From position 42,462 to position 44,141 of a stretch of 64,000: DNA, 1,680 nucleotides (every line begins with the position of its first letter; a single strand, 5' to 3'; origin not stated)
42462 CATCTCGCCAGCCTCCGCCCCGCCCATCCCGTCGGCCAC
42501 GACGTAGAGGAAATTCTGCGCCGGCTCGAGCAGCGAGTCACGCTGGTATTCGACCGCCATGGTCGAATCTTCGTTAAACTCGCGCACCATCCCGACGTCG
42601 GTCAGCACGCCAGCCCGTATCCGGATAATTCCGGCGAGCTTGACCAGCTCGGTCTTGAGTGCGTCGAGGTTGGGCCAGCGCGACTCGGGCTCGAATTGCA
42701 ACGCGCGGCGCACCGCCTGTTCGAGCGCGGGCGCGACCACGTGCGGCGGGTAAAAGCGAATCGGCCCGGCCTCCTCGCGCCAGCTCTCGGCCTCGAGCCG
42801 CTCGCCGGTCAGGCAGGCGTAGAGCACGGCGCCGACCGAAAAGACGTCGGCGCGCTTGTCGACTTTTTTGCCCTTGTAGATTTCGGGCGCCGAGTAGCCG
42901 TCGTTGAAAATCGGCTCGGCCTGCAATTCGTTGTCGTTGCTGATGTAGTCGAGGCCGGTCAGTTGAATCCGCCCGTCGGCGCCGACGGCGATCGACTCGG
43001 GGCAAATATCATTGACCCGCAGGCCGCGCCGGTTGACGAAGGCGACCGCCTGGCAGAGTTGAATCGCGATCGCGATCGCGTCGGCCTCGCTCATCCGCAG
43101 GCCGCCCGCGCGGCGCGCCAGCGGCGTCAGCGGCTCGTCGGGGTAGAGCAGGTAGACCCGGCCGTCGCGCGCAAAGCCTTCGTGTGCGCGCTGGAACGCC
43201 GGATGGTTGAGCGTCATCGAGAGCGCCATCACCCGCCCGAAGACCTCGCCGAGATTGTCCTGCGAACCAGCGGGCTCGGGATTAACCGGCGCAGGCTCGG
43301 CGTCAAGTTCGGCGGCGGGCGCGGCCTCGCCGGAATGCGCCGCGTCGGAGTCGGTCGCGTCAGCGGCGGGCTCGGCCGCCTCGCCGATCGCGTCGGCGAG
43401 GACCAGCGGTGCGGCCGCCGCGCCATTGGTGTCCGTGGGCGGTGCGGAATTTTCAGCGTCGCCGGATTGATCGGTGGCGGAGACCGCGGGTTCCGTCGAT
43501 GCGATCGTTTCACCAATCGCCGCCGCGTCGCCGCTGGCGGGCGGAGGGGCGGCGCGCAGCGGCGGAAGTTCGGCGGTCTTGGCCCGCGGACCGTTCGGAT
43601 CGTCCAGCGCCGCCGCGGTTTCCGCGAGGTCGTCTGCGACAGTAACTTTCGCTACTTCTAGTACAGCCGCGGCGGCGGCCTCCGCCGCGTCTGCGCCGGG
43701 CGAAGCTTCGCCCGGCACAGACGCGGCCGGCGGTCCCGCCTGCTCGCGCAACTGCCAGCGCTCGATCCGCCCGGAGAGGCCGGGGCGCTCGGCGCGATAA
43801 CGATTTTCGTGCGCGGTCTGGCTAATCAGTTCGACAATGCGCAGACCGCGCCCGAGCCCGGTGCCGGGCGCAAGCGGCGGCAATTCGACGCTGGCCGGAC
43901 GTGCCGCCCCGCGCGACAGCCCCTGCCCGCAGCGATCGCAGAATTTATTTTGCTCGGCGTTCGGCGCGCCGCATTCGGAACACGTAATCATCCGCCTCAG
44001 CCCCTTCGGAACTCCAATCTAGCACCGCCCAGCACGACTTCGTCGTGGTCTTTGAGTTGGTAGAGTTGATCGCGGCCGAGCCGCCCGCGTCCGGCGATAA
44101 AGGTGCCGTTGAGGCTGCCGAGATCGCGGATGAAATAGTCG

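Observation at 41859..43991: Phosphatase fused to a dead kinase carrying a long acidic low-complexity insert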

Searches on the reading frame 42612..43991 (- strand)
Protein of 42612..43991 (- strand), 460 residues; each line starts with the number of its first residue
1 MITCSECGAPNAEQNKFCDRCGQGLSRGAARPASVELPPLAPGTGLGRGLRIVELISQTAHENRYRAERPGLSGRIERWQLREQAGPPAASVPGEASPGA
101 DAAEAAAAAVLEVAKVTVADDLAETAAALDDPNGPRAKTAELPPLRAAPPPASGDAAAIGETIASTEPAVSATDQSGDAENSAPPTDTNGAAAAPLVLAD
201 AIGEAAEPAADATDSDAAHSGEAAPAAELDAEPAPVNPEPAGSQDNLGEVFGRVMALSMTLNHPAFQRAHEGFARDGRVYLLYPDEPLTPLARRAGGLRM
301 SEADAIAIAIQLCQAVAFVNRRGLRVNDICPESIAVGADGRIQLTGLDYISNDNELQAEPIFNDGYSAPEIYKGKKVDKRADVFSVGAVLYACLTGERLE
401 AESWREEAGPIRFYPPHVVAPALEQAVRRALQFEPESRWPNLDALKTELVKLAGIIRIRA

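Call 24: search_protein_representatives(protein=window:42612-43991:-)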
Query: 460 residues. Proteins with E-value up to 0.001 (for the whole library): 80944; up to 1e-10: 1764; up to 1e-30: 24. The best 150 are listed.
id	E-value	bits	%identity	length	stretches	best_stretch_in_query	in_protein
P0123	9.6e-124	430.3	52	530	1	1-455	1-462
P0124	1.2e-117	410.2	56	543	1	42-460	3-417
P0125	5.8e-116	404.6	55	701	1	1-460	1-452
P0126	1.5e-110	386.8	56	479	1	1-458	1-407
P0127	6.4e-108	378.1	55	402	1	1-416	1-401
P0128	3.5e-93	329.5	48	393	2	123-428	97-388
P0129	8.2e-92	325.0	59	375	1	1-365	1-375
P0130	7.6e-88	311.9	58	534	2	233-458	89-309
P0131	1.2e-85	304.7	55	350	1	1-391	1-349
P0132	1.4e-84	301.2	67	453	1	254-459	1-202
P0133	3.9e-68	247.0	73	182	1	205-375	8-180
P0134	1.6e-61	225.2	61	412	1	210-390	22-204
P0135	4.5e-51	190.8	70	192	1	255-381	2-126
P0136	1.1e-50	189.5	47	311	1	1-315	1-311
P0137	1.7e-44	169.1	75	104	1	296-397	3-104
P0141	4.0e-36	141.5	38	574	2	256-459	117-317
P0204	1.9e-18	83.3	29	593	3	254-451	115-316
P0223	1.6e-17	80.2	32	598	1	255-453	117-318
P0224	1.6e-17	80.2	34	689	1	236-453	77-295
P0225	1.8e-17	80.0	31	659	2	236-449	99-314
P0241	8.4e-17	77.8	34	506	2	257-449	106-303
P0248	2.1e-16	76.5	32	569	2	249-450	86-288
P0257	3.3e-16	75.9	31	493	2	251-454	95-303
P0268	8.3e-16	74.5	34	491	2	253-444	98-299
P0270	1.1e-15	74.2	31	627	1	238-448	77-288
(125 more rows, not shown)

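Call 25: search_protein_families(library=pfam, proteins=[P0141, P0204, P0223, P0224, P0225, P0241, P0248, P0257, P0268, P0270], max_evalue=0.001)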
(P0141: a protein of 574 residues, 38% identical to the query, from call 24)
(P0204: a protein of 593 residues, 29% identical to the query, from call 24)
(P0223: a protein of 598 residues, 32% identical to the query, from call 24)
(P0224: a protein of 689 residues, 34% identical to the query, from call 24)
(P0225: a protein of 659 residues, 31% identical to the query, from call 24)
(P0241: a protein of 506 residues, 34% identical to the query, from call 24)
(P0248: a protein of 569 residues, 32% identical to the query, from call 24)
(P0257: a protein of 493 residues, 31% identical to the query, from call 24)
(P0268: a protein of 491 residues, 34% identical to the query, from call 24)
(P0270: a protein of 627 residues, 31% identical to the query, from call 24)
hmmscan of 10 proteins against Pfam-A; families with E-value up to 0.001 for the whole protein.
P0141 (574 aa): 5 families
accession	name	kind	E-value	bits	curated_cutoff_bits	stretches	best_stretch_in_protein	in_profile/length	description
PF00481.26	PP2C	-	1.9e-15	57.7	20.3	1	325-470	9-141/255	Protein phosphatase 2C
PF13672.11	PP2C_2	-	4.1e-13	49.8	24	1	331-534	12-181/209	Protein phosphatase 2C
PF00069.31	Pkinase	-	1.9e-10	41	31.7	1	93-255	29-194/263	Protein kinase domain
PF12773.13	DZR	-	0.00014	22.4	27.3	1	18-39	1-22/45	Double zinc ribbon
PF13240.11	Zn_Ribbon_1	-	0.00019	21.6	25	1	18-36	2-20/23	zinc-ribbon domain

P0204 (593 aa): 8 families
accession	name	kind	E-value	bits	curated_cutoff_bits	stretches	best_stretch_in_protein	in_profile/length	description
PF00069.31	Pkinase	-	3.2e-23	82.9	31.7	1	111-305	45-253/263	Protein kinase domain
PF07714.23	PK_Tyr_Ser-Thr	-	1.2e-15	58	23.1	1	107-303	43-248/258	Protein tyrosine and serine/threonine kinase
PF00481.26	PP2C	-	7.8e-14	52.4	20.3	2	410-487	63-141/255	Protein phosphatase 2C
PF13240.11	Zn_Ribbon_1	-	6e-09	35.9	25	2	2-24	1-23/23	zinc-ribbon domain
PF12773.13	DZR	-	6.8e-09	36.2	27.3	1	3-52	1-45/45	Double zinc ribbon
PF13672.11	PP2C_2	-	4.5e-08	33.3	24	1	346-578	10-199/209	Protein phosphatase 2C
PF18912.6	DZR_2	-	0.00013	22.2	27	0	3-37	24-55/56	Double zinc ribbon domain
PF07228.17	SpoIIE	-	0.0002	21.8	25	1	515-589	104-190/192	Stage II sporulation protein E (SpoIIE)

P0223 (598 aa): 5 families
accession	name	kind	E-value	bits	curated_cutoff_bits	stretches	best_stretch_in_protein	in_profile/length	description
PF00069.31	Pkinase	-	8.3e-19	68.4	31.7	1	111-305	43-253/263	Protein kinase domain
PF13672.11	PP2C_2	-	1.1e-12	48.4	24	1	360-569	27-183/209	Protein phosphatase 2C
PF07714.23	PK_Tyr_Ser-Thr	-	6.9e-10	39.1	23.1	1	107-303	42-248/258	Protein tyrosine and serine/threonine kinase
PF00481.26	PP2C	-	9.8e-10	39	20.3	1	432-494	78-141/255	Protein phosphatase 2C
PF14531.12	Kinase-like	-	8.3e-07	29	25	1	156-299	139-285/289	Kinase-like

P0224 (689 aa): 6 families
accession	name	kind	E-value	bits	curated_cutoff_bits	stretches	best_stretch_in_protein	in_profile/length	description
PF00069.31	Pkinase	-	3.2e-54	184.5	31.7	1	48-255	2-203/263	Protein kinase domain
PF07714.23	PK_Tyr_Ser-Thr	-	7.4e-36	124.2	23.1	1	51-253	5-209/258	Protein tyrosine and serine/threonine kinase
PF03109.22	ABC1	-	6e-08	32.6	22.9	1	119-195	142-218/244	ABC1 atypical kinase-like domain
PF01636.29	APH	-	7.4e-07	29.6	23.2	0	160-193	165-199/239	Phosphotransferase enzyme family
PF14531.12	Kinase-like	-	3.3e-05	23.7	25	1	150-252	151-254/289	Kinase-like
PF12330.14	Haspin_kinase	-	0.00032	20.3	25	1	117-204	180-266/364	Haspin like kinase domain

P0225 (659 aa): 8 families
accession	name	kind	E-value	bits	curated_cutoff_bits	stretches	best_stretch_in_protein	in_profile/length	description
PF00069.31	Pkinase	-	1e-104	350.1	31.7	2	69-274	1-199/263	Protein kinase domain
PF07714.23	PK_Tyr_Ser-Thr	-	5.5e-69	232.8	23.1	2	71-275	3-208/258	Protein tyrosine and serine/threonine kinase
PF01636.29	APH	-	6.6e-14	52.7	23.2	0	96-178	24-103/239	Phosphotransferase enzyme family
PF14531.12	Kinase-like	-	2.2e-12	47.3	25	2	445-583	157-289/289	Kinase-like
PF03109.22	ABC1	-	1.2e-11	44.7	22.9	1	111-220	117-221/244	ABC1 atypical kinase-like domain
PF17667.7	Pkinase_fungal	-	7.8e-07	28.6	24.1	1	164-252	284-371/387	Fungal protein kinase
PF12330.14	Haspin_kinase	-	1.6e-06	27.9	25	0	134-216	177-256/364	Haspin like kinase domain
PF01163.29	RIO1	-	4.4e-06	26.9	22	1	143-211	82-149/187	RIO domain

P0241 (506 aa): 5 families
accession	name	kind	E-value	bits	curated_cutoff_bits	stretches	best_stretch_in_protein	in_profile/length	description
PF00069.31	Pkinase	-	3.7e-43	148.3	31.7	1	50-257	1-197/263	Protein kinase domain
PF07714.23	PK_Tyr_Ser-Thr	-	4.9e-27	95.3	23.1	1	52-257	3-205/258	Protein tyrosine and serine/threonine kinase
PF06271.18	RDD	-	2.7e-21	76.7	24.1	1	364-497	4-137/137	RDD family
PF01636.29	APH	-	1.3e-08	35.3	23.2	1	92-176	31-112/239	Phosphotransferase enzyme family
PF03109.22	ABC1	-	2.1e-07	30.8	22.9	1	109-214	126-224/244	ABC1 atypical kinase-like domain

P0248 (569 aa): 4 families
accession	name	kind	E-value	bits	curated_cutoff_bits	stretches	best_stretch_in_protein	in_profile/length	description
PF00481.26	PP2C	-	4.5e-12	46.6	20.3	1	504-558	195-254/255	Protein phosphatase 2C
PF13672.11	PP2C_2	-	7.9e-10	39.1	24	1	331-533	14-188/209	Protein phosphatase 2C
PF00069.31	Pkinase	-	4.9e-06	26.6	31.7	1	93-236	50-196/263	Protein kinase domain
PF07228.17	SpoIIE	-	7.5e-06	26.5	25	1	489-566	102-191/192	Stage II sporulation protein E (SpoIIE)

P0257 (493 aa): 6 families
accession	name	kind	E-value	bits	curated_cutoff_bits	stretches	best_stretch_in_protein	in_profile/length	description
PF00069.31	Pkinase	-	7.5e-41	140.7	31.7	1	46-252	1-198/263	Protein kinase domain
PF07714.23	PK_Tyr_Ser-Thr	-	1.1e-20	74.4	23.1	1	51-250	6-204/258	Protein tyrosine and serine/threonine kinase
PF03109.22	ABC1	-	7e-05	22.5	22.9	1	99-206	121-221/244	ABC1 atypical kinase-like domain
PF13248.11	Zn_ribbon_3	-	0.00035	20.4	27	1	1-21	2-22/26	zinc-ribbon domain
PF01636.29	APH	-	0.00048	20.4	23.2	0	169-199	166-197/239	Phosphotransferase enzyme family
PF12773.13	DZR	-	0.00064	20.3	27.3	1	4-26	1-23/45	Double zinc ribbon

P0268 (491 aa): 6 families
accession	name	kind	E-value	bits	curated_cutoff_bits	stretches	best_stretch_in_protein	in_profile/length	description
PF00069.31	Pkinase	-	2.4e-53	181.7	31.7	1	53-300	3-258/263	Protein kinase domain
PF07714.23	PK_Tyr_Ser-Thr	-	4.2e-37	128.3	23.1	1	57-297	7-252/258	Protein tyrosine and serine/threonine kinase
PF01636.29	APH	-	7.6e-09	36.1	23.2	2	150-198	149-199/239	Phosphotransferase enzyme family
PF13248.11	Zn_ribbon_3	-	9.8e-06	25.3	27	1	3-25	4-26/26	zinc-ribbon domain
PF03109.22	ABC1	-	1.3e-05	24.9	22.9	1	121-200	140-218/244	ABC1 atypical kinase-like domain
PF14531.12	Kinase-like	-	0.00077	19.2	25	0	156-241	152-245/289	Kinase-like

P0270 (627 aa): 5 families
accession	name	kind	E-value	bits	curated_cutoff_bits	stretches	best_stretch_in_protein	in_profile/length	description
PF00069.31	Pkinase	-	5.8e-52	177.1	31.7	1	46-251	2-201/263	Protein kinase domain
PF07714.23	PK_Tyr_Ser-Thr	-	1.6e-35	123.1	23.1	1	48-251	4-209/258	Protein tyrosine and serine/threonine kinase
PF03109.22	ABC1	-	7e-07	29.1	22.9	1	117-191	142-216/244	ABC1 atypical kinase-like domain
PF14531.12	Kinase-like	-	3e-05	23.8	25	1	155-250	158-254/289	Kinase-like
PF01636.29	APH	-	9.9e-05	22.6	23.2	0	159-190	166-198/239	Phosphotransferase enzyme family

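Call 58: search_protein_families(library=ncbifam, proteins=[P0141, P0204, P0223, P0248], max_evalue=0.00001)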
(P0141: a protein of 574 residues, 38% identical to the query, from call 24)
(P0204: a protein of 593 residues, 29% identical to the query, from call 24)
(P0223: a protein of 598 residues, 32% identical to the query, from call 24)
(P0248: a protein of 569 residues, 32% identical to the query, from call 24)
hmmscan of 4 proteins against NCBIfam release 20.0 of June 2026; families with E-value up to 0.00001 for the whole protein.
P0141 (574 aa): 5 families
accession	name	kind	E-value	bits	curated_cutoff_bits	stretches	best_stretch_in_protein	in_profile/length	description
NF033484.1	Stp1_PP2C_phos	equivalog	1.4e-69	234.1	230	1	322-571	2-231/232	Stp1/IreP family PP2C-type Ser/Thr phosphatase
NF011149.0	PRK14559.1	equivalog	2.7e-39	135.4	374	1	294-571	351-629/642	serine/threonine phosphatase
NF038150.1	lanthi_synth_IV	equivalog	4e-13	48.6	650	1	158-256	295-394/851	class IV lanthionine synthetase LanL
NF033483.0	PknB_PASTA_kin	equivalog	6.2e-10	38.7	450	1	139-319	82-277/563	Stk1 family PASTA domain-containing Ser/Thr kinase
NF047741.1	antiphage_MADS6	equivalog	1.4e-09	37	460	1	170-317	308-467/612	methylation-associated defense system protein kinase MAD6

P0204 (593 aa): 10 families
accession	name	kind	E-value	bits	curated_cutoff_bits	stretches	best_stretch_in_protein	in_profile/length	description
NF033484.1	Stp1_PP2C_phos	equivalog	1.5e-68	230.8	230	1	339-588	2-231/232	Stp1/IreP family PP2C-type Ser/Thr phosphatase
NF011149.0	PRK14559.1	equivalog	8.7e-39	133.8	374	1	295-589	335-630/642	serine/threonine phosphatase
NF047741.1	antiphage_MADS6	equivalog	6.3e-32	110.9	460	2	174-329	308-472/612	methylation-associated defense system protein kinase MAD6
NF033483.0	PknB_PASTA_kin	equivalog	1.1e-28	100.6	450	1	109-321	55-272/563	Stk1 family PASTA domain-containing Ser/Thr kinase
NF038150.1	lanthi_synth_IV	equivalog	5.5e-16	58.1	650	1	126-327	254-466/851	class IV lanthionine synthetase LanL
NF052427.1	StpK7MSMEG_1200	equivalog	2.7e-13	49.3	900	1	121-322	63-273/601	serine/threonine protein kinase StpK7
NF033442.0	BREX_PglW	equivalog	4.7e-11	41.1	990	0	71-198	507-642/1391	BREX system serine/threonine kinase PglW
TIGR03903.1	TOMM_kin_cyc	equivalog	2.6e-09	35.5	705.75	1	119-260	32-184/1267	TOMM system kinase/cyclase fusion protein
NF009651.0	PRK13184.1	equivalog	1.2e-08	33.4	839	0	117-198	54-146/932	serine/threonine-protein kinase PknD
NF038151.1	lanthi_synth_III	equivalog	1.6e-07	30.1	575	1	121-290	279-456/833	class III lanthionine synthetase LanKC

P0223 (598 aa): 7 families
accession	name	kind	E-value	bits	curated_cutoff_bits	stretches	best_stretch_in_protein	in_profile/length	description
NF033484.1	Stp1_PP2C_phos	equivalog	2.1e-71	240.1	230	1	329-596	2-232/232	Stp1/IreP family PP2C-type Ser/Thr phosphatase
NF011149.0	PRK14559.1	equivalog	1.4e-27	96.8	374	2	428-597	453-631/642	serine/threonine phosphatase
NF033483.0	PknB_PASTA_kin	equivalog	6.6e-18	65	450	1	122-322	63-273/563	Stk1 family PASTA domain-containing Ser/Thr kinase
NF047741.1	antiphage_MADS6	equivalog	4e-17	62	460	1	60-325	188-468/612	methylation-associated defense system protein kinase MAD6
NF038150.1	lanthi_synth_IV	equivalog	4.4e-12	45.1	650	1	126-320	253-459/851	class IV lanthionine synthetase LanL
NF033442.0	BREX_PglW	equivalog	4.8e-06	24.6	990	0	117-315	261-484/1391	BREX system serine/threonine kinase PglW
NF052427.1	StpK7MSMEG_1200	equivalog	6.5e-06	24.9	900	0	147-335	92-283/601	serine/threonine protein kinase StpK7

P0248 (569 aa): 7 families
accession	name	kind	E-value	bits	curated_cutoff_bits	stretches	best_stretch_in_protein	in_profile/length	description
NF033484.1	Stp1_PP2C_phos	equivalog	1.4e-62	211.2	230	1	311-564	1-231/232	Stp1/IreP family PP2C-type Ser/Thr phosphatase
NF011149.0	PRK14559.1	equivalog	1.3e-29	103.4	374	1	310-566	376-631/642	serine/threonine phosphatase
NF038150.1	lanthi_synth_IV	equivalog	3.5e-12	45.5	650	1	106-324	258-475/851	class IV lanthionine synthetase LanL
NF047741.1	antiphage_MADS6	equivalog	7.7e-10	37.9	460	1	146-299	306-469/612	methylation-associated defense system protein kinase MAD6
NF033483.0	PknB_PASTA_kin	equivalog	1e-09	38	450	0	211-295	182-273/563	Stk1 family PASTA domain-containing Ser/Thr kinase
TIGR02865.1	spore_II_E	equivalog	5.9e-08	31.2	490.8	1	492-566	679-763/764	stage II sporulation protein E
TIGR03903.1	TOMM_kin_cyc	equivalog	6.8e-07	27.5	705.75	0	216-289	168-246/1267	TOMM system kinase/cyclase fusion protein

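Call 61: find_homologous_proteins(query=P0204)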
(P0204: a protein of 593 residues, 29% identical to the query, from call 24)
Query P0204 (593 aa): 1087 proteins with E <= 0.001 among 8000 candidates; the best 120 are listed.
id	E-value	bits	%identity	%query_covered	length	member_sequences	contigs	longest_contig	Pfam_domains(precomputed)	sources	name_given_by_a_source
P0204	0.0e+0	1350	100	100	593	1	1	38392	PF07714.24,PF13672.12,PF00069.32,PF13240.12,PF12773.14,PF00481.27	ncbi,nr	ncbi:MAG: Stp1/IreP family PP2C-type Ser/Thr phosphatase [Armatimonadetes bacterium]|nr:Stp1/IreP fa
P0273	4.1e-115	404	37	94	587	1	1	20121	PF07714.24,PF13672.12,PF00069.32,PF13240.12,PF14531.13,PF00481.27,PF07228.18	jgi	jgi:PPM family protein phosphatase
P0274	1.7e-114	402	38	94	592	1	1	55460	PF07714.24,PF13672.12,PF00069.32,PF13240.12,PF14531.13,PF00481.27,PF07228.18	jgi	jgi:PPM family protein phosphatase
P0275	1.8e-109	385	38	95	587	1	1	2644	PF07714.24,PF13672.12,PF00069.32,PF13240.12,PF00481.27,PF07228.18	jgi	jgi:protein phosphatase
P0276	2.6e-109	384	39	94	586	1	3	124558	PF07714.24,PF13672.12,PF00069.32,PF03109.23,PF00481.27,PF07228.18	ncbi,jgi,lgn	-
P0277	3.9e-107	377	37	94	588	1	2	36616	PF07714.24,PF13672.12,PF00069.32,PF13240.12,PF12773.14,PF00481.27,PF07228.18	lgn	-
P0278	4.2e-106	374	37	95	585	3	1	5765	PF07714.24,PF13672.12,PF00069.32,PF12773.14,PF03109.23,PF00481.27,PF07228.18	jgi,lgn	-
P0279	2.7e-104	368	36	99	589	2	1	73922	PF07714.24,PF13672.12,PF00069.32,PF03109.23,PF00481.27,PF07228.18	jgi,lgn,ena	-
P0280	1.1e-103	366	36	94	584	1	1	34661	PF07714.24,PF13672.12,PF00069.32,PF13240.12,PF12773.14,PF00481.27,PF07228.18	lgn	-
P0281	4.2e-103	364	37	99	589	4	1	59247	PF07714.24,PF13672.12,PF00069.32,PF12773.14,PF03109.23,PF00481.27,PF07228.18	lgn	-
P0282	1.6e-101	359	34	95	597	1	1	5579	PF07714.24,PF13672.12,PF00069.32,PF00481.27,PF07228.18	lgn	-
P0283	3.6e-101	358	38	94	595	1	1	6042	PF07714.24,PF13672.12,PF00069.32,PF14531.13,PF00481.27,PF07228.18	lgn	-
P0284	7.1e-101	357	36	94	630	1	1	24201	PF07714.24,PF13672.12,PF00069.32,PF00481.27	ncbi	ncbi:MAG: protein kinase domain-containing protein [Candidatus Xenobia bacterium]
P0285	1.0e-98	349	36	94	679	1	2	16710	PF07714.24,PF13672.12,PF00069.32,PF14531.13,PF00481.27,PF07228.18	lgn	-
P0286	6.5e-98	347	37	94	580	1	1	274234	PF07714.24,PF13672.12,PF00069.32,PF00481.27,PF07228.18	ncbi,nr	ncbi:MAG: SpoIIE family protein phosphatase [Candidatus Eremiobacteraeota bacterium]|nr:SpoIIE famil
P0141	1.8e-66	243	32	94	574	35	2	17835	PF13672.12,PF00069.32,PF00481.27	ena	-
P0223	3.8e-61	225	31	84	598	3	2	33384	PF07714.24,PF13672.12,PF00069.32,PF14531.13,PF00481.27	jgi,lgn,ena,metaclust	metaclust:\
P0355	3.3e-60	222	32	82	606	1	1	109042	PF07714.24,PF13672.12,PF00069.32,PF14531.13,PF00481.27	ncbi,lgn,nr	ncbi:MAG: Stp1/IreP family PP2C-type Ser/Thr phosphatase [Acidobacteria bacterium]|nr:Stp1/IreP fami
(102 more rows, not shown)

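Call 64: find_encoding_contigs(protein=P0204, flank=8000, max_places=1)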
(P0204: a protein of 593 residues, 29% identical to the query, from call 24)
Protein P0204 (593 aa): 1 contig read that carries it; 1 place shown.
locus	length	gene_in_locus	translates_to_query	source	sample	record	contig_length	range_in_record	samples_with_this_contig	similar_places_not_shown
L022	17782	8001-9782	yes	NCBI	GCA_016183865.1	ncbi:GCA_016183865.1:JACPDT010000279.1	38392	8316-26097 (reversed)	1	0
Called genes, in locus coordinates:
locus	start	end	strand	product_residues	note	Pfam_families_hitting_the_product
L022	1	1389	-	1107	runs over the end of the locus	PF02517:Rce1-like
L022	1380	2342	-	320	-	PF01544:CorA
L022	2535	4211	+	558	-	PF10114:PocR, PF01590:GAF, PF13185:GAF_2 (weak), PF13492:GAF_3 (weak), PF07228:SpoIIE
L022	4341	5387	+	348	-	PF00288:GHMP_kinases_N, PF08544:GHMP_kinases_C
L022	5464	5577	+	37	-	PF14006:YqzL (weak)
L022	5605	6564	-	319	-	PF01073:3Beta_HSD, PF01370:Epimerase, PF05368:NmrA (weak), PF13460:NAD_binding_10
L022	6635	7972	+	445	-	PF00069:Pkinase, PF01636:APH (faint), PF07714:PK_Tyr_Ser-Thr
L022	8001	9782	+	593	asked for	PF12773:DZR, PF13240:Zn_Ribbon_1 (faint), PF00069:Pkinase, PF07714:PK_Tyr_Ser-Thr, PF00481:PP2C (weak), PF13672:PP2C_2 (weak)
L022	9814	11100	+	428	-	PF00092:VWA, PF13519:VWA_2, PF13768:VWA_3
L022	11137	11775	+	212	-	PF07191:Zn_ribbon_6 (faint), PF12773:DZR, PF13240:Zn_Ribbon_1 (faint), PF24463:DUF7577 (weak), PF16697:Yop-YscD_cpl, PF00498:FHA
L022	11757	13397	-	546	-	PF05833:NFACT_N, PF05670:NFACT-R_1, PF18297:NFACT-R_2 (weak)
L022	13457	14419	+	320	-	PF25583:WCX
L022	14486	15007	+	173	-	PF07638:Sigma70_ECF (weak), PF04542:Sigma70_r2, PF08281:Sigma70_r4_2, PF04545:Sigma70_r4 (weak)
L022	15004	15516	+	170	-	-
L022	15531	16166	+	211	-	-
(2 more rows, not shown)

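Call 65: find_encoding_contigs(protein=P0286, flank=8000, max_places=1)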
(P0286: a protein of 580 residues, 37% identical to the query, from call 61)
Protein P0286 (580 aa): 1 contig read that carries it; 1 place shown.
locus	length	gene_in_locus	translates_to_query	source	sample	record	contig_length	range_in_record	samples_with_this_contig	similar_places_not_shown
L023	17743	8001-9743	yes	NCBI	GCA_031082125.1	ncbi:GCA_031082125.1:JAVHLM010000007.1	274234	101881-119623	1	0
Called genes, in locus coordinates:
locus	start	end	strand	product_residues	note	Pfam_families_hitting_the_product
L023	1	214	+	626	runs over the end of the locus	PF02518:HATPase_c (weak), PF13589:HATPase_c_3, PF00183:HSP90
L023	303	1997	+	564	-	-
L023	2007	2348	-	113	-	PF07238:PilZ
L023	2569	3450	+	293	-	-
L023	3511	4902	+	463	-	PF07690:MFS_1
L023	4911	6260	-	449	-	PF02310:B12-binding (faint), PF04055:Radical_SAM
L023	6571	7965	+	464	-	PF00069:Pkinase, PF07714:PK_Tyr_Ser-Thr, PF01636:APH (faint), PF03109:ABC1 (weak)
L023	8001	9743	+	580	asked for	PF07714:PK_Tyr_Ser-Thr, PF00069:Pkinase, PF00481:PP2C (weak), PF13672:PP2C_2, PF07228:SpoIIE, PF00481:PP2C (weak)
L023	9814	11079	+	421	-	PF00092:VWA, PF13519:VWA_2, PF13768:VWA_3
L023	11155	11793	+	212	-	PF12773:DZR, PF13240:Zn_Ribbon_1 (weak), PF24463:DUF7577 (weak), PF16697:Yop-YscD_cpl, PF00498:FHA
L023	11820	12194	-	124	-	PF06180:CbiK (weak), PF01903:CbiX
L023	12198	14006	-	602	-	PF00128:Alpha-amylase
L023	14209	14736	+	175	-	-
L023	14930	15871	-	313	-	PF20434:BD-FAE, PF01738:DLH (weak), PF07859:Abhydrolase_3, PF00326:Peptidase_S9 (weak)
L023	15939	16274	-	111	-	PF12643:MazG-like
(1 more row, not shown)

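Call 66: find_encoding_contigs(protein=P0355, flank=8000, max_places=1)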
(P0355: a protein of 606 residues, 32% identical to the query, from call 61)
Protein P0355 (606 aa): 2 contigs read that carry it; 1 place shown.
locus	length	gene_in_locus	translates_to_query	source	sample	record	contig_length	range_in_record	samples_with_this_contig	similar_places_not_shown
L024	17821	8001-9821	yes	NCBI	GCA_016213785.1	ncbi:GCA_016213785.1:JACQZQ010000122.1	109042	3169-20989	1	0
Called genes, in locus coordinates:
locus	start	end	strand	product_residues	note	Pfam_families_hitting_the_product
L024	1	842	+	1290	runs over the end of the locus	PF00069:Pkinase, PF07714:PK_Tyr_Ser-Thr, PF00069:Pkinase, PF13191:AAA_16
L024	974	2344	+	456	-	-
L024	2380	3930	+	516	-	PF18944:DUF5691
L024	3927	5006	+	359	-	PF07728:AAA_5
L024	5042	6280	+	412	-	PF00266:Aminotran_5, PF00155:Aminotran_1_2, PF01041:DegT_DnrJ_EryC1 (weak), PF01053:Cys_Met_Meta_PP, PF00266:Aminotran_5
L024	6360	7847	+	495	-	-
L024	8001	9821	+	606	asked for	PF00069:Pkinase, PF07714:PK_Tyr_Ser-Thr, PF14531:Kinase-like (weak), PF00481:PP2C, PF13672:PP2C_2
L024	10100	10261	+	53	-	-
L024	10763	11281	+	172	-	PF16697:Yop-YscD_cpl (weak), PF00498:FHA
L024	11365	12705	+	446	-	PF00069:Pkinase, PF01636:APH (faint), PF07714:PK_Tyr_Ser-Thr, PF03109:ABC1 (weak), PF13240:Zn_Ribbon_1 (weak), PF13248:Zn_ribbon_3 (weak), PF16697:Yop-YscD_cpl (weak), PF00498:FHA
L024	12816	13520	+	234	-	PF13240:Zn_Ribbon_1 (weak), PF06271:RDD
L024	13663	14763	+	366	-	PF03704:BTAD (faint), PF13429:TPR_15 (weak), PF13432:TPR_16 (weak), PF14559:TPR_19 (weak), PF13428:TPR_14 (weak), PF13432:TPR_16 (weak), PF13414:TPR_11, PF14559:TPR_19 (weak), +14 more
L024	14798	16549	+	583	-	PF16697:Yop-YscD_cpl, PF00498:FHA, PF01590:GAF, PF13185:GAF_2, PF13492:GAF_3 (weak), PF07228:SpoIIE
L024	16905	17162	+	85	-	PF00196:GerE, PF04545:Sigma70_r4 (faint), PF08281:Sigma70_r4_2 (weak)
